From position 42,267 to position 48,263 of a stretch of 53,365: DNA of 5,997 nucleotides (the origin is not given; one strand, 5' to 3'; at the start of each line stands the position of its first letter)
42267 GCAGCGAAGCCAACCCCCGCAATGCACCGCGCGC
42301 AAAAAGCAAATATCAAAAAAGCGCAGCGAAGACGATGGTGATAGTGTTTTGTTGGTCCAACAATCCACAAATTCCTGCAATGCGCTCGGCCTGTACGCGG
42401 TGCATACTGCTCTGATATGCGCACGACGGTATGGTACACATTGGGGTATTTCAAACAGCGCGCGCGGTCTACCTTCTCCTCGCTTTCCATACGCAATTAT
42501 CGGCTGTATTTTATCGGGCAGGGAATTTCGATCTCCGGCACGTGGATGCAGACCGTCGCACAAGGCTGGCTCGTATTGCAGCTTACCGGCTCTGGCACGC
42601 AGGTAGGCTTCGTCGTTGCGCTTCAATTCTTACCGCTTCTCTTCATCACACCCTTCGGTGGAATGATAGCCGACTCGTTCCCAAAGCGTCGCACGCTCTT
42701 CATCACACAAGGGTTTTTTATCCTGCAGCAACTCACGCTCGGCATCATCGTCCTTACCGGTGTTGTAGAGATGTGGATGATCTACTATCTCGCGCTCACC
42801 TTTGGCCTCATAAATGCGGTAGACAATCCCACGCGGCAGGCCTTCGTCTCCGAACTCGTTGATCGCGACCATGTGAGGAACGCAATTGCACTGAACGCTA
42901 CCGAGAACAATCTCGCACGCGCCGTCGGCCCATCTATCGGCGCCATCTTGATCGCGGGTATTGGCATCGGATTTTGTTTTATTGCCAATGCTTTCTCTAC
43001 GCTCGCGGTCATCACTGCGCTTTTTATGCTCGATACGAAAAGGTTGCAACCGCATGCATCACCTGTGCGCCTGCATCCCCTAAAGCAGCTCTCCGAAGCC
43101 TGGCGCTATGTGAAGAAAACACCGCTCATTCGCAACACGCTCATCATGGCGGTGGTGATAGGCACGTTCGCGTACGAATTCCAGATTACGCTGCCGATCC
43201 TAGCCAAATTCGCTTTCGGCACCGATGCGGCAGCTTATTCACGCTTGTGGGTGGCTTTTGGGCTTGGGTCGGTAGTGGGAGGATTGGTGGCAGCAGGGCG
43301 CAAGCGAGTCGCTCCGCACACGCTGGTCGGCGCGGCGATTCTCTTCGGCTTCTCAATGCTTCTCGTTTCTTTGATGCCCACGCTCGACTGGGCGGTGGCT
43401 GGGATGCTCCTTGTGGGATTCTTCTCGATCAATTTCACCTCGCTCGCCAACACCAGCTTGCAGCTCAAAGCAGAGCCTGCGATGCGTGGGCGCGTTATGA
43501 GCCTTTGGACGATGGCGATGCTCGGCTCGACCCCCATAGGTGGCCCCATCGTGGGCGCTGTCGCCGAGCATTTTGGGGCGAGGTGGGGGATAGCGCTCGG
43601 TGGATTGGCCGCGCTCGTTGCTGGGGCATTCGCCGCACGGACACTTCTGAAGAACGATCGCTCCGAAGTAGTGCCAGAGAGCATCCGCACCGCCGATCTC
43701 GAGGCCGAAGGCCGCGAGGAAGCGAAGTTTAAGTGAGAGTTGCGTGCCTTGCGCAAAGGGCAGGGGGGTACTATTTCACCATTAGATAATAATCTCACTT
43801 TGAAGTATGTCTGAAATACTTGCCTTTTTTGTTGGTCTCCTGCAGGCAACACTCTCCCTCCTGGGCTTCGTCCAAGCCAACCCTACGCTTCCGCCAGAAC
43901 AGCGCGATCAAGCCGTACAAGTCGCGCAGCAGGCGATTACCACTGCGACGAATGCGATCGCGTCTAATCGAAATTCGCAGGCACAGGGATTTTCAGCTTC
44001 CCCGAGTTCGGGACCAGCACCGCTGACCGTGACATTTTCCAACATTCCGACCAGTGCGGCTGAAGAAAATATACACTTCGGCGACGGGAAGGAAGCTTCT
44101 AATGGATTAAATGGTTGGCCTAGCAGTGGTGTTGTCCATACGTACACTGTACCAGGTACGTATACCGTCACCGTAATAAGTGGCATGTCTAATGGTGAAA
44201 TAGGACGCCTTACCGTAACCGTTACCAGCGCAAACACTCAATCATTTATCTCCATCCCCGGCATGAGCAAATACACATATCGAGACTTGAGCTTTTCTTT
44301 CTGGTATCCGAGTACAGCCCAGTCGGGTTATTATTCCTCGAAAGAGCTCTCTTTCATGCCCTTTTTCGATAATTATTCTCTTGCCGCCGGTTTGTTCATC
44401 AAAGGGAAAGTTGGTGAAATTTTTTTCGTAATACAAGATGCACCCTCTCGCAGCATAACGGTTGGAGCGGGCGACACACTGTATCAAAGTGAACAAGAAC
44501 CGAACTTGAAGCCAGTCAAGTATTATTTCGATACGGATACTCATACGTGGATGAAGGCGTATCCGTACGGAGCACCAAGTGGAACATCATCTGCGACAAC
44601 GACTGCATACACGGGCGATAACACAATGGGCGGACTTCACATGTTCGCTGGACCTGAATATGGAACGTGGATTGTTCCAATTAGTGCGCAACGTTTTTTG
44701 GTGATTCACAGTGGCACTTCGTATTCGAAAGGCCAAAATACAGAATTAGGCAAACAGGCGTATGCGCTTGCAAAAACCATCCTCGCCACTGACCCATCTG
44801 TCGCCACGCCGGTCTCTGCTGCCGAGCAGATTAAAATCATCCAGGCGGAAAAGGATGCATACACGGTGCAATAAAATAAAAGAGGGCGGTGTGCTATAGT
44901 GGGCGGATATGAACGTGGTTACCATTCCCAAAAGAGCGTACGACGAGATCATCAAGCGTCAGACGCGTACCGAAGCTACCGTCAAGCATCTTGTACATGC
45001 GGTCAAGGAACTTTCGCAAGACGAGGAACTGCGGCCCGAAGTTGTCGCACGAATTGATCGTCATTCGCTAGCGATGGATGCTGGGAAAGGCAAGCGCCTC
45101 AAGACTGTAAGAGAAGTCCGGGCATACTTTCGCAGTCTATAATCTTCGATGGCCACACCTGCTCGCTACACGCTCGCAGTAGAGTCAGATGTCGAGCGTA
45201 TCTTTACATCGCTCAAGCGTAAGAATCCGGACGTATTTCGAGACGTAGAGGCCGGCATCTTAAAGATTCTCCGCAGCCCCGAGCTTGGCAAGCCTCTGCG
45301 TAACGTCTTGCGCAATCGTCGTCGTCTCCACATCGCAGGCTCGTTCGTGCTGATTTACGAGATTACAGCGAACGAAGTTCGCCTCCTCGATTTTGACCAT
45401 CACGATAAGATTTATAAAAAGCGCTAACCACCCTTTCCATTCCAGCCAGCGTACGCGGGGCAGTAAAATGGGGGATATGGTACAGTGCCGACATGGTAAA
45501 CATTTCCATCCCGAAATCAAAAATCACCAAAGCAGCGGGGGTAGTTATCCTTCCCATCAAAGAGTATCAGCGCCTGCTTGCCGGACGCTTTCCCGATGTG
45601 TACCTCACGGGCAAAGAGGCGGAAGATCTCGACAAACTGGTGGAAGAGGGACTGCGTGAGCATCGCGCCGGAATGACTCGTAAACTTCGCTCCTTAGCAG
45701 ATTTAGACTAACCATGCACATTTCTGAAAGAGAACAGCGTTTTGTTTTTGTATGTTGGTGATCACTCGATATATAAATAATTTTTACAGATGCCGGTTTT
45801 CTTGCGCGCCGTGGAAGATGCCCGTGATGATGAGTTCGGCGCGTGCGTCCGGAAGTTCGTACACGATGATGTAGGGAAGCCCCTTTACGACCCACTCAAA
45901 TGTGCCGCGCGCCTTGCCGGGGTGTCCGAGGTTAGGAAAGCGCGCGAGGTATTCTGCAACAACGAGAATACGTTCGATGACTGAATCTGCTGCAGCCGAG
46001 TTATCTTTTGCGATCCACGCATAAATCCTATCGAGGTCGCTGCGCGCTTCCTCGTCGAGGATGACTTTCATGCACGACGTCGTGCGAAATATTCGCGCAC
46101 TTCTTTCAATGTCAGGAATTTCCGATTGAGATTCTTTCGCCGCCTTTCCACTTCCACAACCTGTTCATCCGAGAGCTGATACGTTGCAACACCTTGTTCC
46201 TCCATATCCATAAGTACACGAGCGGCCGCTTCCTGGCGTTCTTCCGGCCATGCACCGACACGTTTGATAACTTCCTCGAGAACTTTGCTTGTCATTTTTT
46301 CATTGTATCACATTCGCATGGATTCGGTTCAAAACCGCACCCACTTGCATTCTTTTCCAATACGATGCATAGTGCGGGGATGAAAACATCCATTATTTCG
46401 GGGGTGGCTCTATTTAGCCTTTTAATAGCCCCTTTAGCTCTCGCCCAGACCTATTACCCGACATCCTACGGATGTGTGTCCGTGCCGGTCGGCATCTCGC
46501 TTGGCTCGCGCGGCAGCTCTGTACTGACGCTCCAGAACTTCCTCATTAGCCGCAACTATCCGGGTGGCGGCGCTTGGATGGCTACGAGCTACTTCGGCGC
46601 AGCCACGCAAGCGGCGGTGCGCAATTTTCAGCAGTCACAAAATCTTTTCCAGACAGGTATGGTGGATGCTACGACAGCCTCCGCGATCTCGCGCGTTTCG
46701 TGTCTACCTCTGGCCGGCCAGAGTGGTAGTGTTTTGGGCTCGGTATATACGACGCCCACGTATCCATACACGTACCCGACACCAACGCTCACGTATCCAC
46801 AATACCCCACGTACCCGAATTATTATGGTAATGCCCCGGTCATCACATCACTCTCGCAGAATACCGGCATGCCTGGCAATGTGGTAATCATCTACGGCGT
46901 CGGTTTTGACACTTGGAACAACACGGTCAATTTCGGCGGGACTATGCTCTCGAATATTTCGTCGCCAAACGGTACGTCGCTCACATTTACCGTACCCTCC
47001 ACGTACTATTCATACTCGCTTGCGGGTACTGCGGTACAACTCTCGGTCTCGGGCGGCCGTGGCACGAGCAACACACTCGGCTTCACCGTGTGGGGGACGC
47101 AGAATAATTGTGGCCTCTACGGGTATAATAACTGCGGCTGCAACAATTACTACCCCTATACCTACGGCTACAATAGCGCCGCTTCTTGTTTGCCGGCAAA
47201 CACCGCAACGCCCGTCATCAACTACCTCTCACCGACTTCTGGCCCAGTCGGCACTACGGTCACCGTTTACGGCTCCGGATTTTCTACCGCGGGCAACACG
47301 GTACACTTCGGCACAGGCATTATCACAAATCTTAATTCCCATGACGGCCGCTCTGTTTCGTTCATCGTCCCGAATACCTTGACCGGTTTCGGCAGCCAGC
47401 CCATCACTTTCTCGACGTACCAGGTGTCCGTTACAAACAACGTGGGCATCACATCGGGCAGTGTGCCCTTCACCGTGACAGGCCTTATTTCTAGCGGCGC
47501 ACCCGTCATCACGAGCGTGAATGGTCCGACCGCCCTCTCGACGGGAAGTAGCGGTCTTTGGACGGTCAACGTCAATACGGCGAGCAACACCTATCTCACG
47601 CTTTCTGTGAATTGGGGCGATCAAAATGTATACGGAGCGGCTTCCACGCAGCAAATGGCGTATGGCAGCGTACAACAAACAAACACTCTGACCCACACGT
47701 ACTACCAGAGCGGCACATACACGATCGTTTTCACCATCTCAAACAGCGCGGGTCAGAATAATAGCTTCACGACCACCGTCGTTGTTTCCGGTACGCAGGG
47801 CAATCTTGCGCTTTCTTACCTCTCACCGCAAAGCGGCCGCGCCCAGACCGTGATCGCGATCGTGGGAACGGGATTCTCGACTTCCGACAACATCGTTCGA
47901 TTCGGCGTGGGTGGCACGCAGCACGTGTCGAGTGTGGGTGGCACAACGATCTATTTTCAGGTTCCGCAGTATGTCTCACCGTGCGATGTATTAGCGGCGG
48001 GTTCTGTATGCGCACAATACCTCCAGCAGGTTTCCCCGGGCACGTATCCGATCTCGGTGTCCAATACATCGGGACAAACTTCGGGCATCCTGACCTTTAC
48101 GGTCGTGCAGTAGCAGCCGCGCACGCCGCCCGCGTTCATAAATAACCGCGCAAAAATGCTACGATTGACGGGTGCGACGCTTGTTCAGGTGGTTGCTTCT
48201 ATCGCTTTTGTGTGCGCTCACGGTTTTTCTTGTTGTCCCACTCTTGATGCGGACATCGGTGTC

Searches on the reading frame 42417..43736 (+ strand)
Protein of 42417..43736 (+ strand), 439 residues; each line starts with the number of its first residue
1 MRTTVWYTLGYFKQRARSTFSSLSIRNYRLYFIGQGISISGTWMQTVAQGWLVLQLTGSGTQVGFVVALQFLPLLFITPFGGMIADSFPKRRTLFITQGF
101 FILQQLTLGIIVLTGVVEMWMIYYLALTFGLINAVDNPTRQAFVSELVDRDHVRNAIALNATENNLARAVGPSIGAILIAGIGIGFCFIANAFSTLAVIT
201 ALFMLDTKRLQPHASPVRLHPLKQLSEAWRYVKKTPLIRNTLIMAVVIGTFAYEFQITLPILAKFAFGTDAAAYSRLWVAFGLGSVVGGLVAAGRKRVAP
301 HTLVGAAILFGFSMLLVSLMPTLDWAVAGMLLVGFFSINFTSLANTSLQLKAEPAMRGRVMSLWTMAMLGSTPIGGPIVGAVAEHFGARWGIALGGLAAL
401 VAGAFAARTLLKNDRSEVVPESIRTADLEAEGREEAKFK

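Call 9: search_protein_families(library=pfam, proteins=[window:42417-43736:+], max_evalue=0.01)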
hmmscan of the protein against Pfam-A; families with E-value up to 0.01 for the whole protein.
window:42417-43736:+ (439 aa): 2 families
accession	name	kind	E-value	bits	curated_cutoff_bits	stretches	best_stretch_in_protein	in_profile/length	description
PF05977.19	MFS_3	-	3.4e-63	214.3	27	1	18-416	2-400/524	Transmembrane secretion effector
PF07690.21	MFS_1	-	2e-36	126.1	33.4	2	32-368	2-339/347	Major Facilitator Superfamily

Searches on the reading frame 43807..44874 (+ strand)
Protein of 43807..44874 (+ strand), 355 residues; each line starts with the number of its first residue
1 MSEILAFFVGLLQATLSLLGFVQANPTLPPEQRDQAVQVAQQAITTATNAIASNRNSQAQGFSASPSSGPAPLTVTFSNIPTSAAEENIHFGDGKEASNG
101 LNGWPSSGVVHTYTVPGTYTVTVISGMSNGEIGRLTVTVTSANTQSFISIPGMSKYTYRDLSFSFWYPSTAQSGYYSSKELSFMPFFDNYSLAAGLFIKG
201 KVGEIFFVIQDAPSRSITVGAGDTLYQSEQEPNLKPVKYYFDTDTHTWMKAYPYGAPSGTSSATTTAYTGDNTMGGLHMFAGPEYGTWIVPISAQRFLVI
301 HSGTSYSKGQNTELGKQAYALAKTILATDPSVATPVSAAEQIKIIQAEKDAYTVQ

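Call 9: search_protein_families(library=pfam, proteins=[window:43807-44874:+], max_evalue=0.01)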
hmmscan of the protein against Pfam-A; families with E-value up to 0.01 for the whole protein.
window:43807-44874:+ (355 aa): 2 families
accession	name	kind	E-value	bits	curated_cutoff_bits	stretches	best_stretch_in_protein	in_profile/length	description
PF18911.6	PKD_4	-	4.5e-06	27.1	27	1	70-137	19-81/85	PKD domain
PF00801.26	PKD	-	0.00011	22.5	23.5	1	63-123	5-63/80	PKD domain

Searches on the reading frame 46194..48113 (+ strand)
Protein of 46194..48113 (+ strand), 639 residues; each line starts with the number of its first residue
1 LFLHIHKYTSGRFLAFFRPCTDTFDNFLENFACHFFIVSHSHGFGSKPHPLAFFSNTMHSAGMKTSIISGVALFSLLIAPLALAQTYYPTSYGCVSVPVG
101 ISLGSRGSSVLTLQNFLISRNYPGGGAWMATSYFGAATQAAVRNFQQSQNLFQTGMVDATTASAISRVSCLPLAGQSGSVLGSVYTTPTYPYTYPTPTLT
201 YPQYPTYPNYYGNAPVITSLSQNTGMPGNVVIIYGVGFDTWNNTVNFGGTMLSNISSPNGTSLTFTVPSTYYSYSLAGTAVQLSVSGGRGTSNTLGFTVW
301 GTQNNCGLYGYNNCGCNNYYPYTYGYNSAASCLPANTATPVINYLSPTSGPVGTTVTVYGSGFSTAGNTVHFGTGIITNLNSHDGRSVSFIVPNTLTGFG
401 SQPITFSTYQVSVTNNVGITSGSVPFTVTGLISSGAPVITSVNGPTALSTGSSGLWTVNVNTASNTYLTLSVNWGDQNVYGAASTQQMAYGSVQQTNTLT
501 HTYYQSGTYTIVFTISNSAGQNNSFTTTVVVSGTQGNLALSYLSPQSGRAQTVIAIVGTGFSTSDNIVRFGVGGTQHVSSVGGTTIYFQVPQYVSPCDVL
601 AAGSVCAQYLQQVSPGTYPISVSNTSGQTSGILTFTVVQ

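Call 9: search_protein_families(library=pfam, proteins=[window:46194-48113:+], max_evalue=0.01)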
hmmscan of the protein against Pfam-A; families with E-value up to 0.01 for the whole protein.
window:46194-48113:+ (639 aa): 3 families
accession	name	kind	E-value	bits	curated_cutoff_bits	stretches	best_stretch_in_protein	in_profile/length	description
PF01471.23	PG_binding_1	-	1.7e-11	44.5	23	1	106-164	1-56/57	Putative peptidoglycan binding domain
PF18911.6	PKD_4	-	0.0004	20.8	27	1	436-530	3-82/85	PKD domain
PF00801.26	PKD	-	0.0065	16.9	23.5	1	458-530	21-80/80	PKD domain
